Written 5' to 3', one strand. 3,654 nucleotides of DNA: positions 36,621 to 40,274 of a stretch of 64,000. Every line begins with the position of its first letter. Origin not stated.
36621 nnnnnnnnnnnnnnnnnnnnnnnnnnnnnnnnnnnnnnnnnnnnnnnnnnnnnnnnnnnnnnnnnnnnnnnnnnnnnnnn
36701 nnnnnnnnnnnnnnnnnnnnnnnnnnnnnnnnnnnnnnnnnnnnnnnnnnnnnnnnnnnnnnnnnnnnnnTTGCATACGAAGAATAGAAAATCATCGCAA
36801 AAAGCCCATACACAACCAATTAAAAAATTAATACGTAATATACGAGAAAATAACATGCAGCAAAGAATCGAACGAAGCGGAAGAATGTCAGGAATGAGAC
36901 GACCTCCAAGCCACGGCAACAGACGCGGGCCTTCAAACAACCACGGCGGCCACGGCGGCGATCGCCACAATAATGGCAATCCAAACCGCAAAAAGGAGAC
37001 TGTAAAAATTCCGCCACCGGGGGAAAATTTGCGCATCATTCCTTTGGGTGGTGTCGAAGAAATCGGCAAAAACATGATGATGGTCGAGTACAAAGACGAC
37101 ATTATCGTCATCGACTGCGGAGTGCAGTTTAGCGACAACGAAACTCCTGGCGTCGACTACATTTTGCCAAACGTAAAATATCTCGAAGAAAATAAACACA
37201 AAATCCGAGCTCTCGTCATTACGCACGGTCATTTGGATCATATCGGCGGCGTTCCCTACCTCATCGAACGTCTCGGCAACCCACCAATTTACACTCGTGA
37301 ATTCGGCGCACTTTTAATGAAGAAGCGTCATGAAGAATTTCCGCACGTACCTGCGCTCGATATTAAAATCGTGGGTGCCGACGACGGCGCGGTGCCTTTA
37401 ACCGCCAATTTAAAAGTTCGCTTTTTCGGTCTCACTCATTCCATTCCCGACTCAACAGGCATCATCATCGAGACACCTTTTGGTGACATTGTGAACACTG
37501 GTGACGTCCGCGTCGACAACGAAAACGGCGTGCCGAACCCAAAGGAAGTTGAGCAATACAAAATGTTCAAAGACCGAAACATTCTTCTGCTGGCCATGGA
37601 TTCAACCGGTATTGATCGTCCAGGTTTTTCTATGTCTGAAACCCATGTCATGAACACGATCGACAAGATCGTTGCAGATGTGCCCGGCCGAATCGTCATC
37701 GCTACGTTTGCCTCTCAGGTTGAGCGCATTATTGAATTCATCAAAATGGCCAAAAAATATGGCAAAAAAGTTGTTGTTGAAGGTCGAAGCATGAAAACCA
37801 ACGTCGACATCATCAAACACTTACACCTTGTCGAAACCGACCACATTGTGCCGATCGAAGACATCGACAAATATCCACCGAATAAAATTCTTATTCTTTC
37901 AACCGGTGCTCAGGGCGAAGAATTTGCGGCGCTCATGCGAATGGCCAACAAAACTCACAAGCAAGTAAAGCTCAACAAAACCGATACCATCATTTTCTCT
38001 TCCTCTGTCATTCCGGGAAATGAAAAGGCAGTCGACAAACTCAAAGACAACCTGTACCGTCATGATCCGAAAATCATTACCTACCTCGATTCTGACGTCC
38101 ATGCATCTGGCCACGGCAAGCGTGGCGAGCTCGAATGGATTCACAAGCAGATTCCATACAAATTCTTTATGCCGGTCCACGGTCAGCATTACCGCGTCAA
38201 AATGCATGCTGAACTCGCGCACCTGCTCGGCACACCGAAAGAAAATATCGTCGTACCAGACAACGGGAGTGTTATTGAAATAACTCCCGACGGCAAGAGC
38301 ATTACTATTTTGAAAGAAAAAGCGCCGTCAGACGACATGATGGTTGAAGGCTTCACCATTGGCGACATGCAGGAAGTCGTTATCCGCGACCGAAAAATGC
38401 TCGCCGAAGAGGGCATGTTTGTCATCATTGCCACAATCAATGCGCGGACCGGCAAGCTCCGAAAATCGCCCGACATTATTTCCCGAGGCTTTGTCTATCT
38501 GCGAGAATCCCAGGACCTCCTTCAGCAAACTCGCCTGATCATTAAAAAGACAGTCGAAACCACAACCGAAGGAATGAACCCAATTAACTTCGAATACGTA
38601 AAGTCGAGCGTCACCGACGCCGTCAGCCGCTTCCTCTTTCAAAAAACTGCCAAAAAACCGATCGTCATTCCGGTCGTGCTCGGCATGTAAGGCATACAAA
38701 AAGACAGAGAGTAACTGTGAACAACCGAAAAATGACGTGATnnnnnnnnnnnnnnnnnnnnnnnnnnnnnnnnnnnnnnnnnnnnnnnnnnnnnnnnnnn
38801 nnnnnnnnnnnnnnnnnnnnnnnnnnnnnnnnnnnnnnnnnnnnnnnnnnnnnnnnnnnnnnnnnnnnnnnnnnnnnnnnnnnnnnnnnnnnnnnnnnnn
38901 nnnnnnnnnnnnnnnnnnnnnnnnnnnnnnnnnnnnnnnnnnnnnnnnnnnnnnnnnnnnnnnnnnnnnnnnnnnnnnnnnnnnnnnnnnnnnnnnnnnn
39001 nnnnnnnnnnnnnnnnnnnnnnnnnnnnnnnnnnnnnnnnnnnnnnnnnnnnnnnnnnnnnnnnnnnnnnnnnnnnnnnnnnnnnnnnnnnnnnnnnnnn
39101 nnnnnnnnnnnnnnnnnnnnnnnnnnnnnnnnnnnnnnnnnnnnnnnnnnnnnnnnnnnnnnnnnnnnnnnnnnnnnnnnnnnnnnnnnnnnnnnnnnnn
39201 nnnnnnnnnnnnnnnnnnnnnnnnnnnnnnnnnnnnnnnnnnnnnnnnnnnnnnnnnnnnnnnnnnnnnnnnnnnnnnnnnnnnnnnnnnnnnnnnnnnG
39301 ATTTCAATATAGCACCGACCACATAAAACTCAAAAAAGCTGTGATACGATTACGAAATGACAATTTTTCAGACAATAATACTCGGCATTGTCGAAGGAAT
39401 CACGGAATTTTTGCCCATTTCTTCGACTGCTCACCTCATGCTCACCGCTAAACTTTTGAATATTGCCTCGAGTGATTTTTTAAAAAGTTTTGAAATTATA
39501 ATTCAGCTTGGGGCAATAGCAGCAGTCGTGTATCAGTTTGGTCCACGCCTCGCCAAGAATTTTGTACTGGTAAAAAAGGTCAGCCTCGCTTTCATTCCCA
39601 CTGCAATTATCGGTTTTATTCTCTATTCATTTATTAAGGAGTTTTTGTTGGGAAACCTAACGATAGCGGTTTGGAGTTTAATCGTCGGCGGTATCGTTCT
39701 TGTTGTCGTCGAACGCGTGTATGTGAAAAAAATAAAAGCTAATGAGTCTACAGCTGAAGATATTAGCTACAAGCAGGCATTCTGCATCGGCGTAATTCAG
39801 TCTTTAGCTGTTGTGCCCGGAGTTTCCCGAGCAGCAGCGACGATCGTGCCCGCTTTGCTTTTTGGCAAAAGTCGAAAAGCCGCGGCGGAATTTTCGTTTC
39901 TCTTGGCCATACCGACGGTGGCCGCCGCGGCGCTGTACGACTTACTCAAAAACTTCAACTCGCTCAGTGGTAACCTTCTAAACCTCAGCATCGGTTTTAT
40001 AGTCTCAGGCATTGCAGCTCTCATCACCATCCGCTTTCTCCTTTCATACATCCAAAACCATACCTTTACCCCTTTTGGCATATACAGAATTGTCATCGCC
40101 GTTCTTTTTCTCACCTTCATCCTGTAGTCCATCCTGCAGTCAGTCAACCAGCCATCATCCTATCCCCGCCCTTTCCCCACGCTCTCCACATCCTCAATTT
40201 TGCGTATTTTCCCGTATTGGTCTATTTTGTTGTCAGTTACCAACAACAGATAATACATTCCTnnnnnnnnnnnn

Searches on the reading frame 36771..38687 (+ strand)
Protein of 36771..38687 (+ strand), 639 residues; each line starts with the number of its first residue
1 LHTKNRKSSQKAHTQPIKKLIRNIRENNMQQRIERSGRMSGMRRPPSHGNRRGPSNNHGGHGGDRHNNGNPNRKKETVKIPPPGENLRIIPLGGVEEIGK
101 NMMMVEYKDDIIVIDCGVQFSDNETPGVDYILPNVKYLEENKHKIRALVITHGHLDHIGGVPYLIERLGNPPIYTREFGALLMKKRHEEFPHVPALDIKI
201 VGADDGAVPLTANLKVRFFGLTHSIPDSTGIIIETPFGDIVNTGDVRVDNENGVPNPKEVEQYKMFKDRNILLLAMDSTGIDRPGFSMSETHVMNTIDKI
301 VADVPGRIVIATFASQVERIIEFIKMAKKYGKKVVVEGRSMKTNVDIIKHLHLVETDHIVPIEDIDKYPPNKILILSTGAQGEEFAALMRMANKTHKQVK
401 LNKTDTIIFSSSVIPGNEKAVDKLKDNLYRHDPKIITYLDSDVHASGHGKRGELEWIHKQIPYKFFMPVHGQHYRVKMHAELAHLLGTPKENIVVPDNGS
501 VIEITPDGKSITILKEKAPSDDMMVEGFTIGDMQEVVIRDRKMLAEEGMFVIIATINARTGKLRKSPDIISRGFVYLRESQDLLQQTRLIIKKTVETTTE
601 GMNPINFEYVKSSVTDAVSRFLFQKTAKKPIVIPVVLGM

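Call 85: search_protein_families(library=pfam, proteins=[window:36771-38687:+], max_evalue=0.001)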
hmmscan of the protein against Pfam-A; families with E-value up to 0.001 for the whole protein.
window:36771-38687:+ (639 aa): 4 families
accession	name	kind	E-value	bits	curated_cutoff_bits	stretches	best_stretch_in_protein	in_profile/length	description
PF22505.1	RNase_J_b_CASP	-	1.7e-41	141.4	27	1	306-428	2-126/126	Ribonuclease J, beta-CASP domain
PF17770.6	RNase_J_C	-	1.8e-24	87.1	23.8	1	537-637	1-100/102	Ribonuclease J C-terminal domain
PF00753.33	Lactamase_B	-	4.7e-17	63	22.7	1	100-309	6-193/196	Metallo-beta-lactamase superfamily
PF12706.13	Lactamase_B_2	-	2.6e-08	34.1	27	1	112-247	3-144/200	Beta-lactamase superfamily domain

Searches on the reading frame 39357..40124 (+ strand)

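Call 38: search_protein_families(library=pfam, proteins=[window:39357-40124:+], max_evalue=0.01)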
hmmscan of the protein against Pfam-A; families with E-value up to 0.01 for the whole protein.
window:39357-40124:+ (256 aa): 1 family
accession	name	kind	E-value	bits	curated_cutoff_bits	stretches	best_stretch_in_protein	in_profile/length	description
PF02673.24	BacA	-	5.2e-70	236.5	33.4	1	7-250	2-257/257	Bacitracin resistance protein BacA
